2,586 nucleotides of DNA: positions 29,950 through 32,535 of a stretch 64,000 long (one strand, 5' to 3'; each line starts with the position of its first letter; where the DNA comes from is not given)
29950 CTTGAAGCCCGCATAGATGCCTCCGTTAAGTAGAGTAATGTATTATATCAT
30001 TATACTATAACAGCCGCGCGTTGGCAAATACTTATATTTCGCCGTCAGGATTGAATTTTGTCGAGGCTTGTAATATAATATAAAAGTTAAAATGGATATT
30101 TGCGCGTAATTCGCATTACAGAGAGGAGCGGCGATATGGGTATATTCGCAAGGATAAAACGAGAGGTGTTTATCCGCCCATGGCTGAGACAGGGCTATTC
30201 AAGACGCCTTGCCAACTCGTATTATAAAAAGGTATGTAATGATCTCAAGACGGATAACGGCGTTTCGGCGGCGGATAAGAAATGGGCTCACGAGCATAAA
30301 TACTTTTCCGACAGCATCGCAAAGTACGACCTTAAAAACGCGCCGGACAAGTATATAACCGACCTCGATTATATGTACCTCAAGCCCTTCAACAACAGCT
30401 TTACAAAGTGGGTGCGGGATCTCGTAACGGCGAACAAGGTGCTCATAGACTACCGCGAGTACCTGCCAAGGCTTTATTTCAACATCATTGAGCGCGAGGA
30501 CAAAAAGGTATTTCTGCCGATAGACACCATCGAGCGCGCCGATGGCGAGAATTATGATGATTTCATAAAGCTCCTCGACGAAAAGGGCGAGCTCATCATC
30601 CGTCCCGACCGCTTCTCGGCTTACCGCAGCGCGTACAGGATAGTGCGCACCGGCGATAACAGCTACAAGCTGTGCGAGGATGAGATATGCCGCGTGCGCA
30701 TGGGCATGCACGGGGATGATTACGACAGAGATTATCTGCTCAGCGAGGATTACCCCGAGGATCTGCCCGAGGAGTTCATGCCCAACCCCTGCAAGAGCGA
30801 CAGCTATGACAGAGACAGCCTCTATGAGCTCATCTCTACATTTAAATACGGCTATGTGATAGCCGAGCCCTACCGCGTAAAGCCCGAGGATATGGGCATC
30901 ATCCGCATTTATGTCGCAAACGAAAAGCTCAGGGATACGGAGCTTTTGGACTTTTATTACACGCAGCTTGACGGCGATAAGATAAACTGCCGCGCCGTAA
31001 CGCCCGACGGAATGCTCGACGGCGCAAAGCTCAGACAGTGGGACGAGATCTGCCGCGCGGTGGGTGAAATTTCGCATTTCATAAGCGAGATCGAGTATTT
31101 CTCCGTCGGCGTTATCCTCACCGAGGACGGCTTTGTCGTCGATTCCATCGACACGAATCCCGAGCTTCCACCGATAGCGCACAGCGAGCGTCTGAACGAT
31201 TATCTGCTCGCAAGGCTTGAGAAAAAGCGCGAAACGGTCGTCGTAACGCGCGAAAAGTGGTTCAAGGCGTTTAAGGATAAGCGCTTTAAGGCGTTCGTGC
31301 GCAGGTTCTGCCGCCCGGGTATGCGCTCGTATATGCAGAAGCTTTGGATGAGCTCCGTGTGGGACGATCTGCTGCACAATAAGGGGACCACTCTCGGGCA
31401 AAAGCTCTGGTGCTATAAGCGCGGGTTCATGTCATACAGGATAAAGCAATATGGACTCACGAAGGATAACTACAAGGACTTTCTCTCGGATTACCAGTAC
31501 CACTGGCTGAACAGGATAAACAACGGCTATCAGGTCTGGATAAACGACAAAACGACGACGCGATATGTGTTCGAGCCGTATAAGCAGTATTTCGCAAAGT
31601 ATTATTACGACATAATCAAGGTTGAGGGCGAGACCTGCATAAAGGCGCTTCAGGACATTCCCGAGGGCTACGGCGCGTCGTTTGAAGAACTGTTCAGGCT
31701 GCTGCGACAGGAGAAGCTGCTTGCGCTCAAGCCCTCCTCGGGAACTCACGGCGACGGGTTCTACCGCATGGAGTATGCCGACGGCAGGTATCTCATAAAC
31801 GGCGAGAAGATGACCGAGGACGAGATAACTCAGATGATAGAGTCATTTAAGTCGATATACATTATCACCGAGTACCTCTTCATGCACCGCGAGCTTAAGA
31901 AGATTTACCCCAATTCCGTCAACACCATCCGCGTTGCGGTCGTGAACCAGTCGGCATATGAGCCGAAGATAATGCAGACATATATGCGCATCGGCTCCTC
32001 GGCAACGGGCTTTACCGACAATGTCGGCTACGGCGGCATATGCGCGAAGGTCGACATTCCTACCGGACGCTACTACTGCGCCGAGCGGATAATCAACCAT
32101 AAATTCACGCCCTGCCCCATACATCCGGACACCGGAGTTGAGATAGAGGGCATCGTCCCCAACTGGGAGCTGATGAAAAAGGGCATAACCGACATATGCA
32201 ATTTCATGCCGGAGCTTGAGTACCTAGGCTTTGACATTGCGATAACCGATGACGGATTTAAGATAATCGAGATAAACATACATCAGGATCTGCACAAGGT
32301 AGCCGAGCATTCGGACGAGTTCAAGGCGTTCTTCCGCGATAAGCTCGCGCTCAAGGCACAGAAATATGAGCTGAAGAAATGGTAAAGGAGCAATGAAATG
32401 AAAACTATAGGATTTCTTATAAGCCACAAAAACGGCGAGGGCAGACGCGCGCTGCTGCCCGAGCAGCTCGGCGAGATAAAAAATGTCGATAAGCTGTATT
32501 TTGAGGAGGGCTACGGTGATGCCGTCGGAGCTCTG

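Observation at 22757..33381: Teichoic-acid-type polymer locus loaded with five ATP-grasp 'sugar-transfer associated' domains: a candidate Dlt-independent amino-acid/peptide decoration system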

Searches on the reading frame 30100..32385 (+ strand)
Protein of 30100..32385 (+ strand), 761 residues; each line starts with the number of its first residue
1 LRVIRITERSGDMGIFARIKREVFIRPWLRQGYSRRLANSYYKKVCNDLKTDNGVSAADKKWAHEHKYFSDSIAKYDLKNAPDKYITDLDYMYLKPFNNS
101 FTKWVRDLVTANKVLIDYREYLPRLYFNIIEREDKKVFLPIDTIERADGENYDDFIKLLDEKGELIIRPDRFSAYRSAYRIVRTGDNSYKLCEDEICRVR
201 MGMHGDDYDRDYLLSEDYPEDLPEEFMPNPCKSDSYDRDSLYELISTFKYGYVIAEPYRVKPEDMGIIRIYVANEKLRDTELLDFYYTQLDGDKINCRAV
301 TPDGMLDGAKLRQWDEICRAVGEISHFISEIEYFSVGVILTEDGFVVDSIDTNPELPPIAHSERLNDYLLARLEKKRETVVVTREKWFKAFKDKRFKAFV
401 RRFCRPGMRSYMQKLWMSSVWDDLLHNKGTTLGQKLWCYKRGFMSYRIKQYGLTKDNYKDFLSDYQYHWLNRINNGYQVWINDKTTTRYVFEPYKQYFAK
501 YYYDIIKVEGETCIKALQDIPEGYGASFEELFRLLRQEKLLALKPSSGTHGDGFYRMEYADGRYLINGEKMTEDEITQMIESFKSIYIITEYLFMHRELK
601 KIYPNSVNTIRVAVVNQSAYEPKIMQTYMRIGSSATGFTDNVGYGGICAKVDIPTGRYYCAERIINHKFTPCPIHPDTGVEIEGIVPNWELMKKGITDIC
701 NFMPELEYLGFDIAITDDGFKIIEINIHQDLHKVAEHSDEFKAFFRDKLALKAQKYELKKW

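Call 3: search_protein_families(library=pfam, proteins=[window:30100-32385:+], max_evalue=0.01)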
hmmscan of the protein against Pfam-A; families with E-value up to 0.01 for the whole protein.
window:30100-32385:+ (761 aa): 2 families
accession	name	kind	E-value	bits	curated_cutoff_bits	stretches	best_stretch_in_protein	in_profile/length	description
PF14397.11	ATPgrasp_ST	-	1.2e-33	117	31.4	1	526-732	47-259/278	Sugar-transfer associated ATP-grasp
PF14398.11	ATPgrasp_YheCD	-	2.2e-06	27.6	26.8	1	521-636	30-152/255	YheC/D like ATP-grasp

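Call 4: search_protein_families(library=ncbifam, proteins=[window:30100-32385:+], max_evalue=0.01)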
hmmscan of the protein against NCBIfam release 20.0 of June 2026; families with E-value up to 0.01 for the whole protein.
window:30100-32385:+ (761 aa): 1 family
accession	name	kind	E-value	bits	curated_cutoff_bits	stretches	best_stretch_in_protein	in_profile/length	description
TIGR02291.1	rimK_rel_E_lig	hypoth_equivalog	1.3e-08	34.2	314.2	1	536-730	73-271/317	alpha-L-glutamate ligase-like protein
